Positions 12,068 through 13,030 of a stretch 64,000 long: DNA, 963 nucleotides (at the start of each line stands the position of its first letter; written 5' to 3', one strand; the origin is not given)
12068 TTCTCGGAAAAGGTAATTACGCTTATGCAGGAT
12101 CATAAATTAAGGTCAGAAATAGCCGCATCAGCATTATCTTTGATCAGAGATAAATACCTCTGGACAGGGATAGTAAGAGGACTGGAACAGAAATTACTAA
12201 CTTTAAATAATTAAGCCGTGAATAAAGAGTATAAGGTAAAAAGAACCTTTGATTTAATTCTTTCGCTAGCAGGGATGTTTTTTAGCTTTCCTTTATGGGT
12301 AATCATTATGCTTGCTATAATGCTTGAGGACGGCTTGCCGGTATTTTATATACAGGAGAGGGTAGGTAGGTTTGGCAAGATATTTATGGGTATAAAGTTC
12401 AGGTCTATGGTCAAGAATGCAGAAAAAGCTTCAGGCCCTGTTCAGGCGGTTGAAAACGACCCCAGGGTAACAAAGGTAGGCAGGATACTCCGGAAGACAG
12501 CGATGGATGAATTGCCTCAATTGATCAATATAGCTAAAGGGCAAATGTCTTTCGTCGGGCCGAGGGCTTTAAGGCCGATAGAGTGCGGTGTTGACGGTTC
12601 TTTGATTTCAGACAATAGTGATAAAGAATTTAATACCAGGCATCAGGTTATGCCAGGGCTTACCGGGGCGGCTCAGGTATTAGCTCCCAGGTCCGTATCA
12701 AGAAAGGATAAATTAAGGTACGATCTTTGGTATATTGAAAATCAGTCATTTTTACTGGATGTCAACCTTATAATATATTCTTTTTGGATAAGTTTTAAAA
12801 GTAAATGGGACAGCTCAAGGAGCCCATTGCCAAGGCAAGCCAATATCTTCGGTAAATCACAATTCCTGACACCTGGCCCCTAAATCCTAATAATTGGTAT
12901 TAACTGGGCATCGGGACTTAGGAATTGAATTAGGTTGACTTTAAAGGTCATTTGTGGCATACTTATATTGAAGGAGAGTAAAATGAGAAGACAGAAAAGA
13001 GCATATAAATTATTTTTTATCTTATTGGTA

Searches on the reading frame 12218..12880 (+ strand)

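Call 57: search_protein_families(library=pfam, proteins=[window:12218-12880:+], max_evalue=0.00001)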
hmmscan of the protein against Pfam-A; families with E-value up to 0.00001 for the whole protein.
window:12218-12880:+ (221 aa): 1 family
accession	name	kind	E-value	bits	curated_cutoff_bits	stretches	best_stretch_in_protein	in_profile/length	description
PF02397.22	Bac_transf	-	3.9e-59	199.6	27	1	8-193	1-178/179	Bacterial sugar transferase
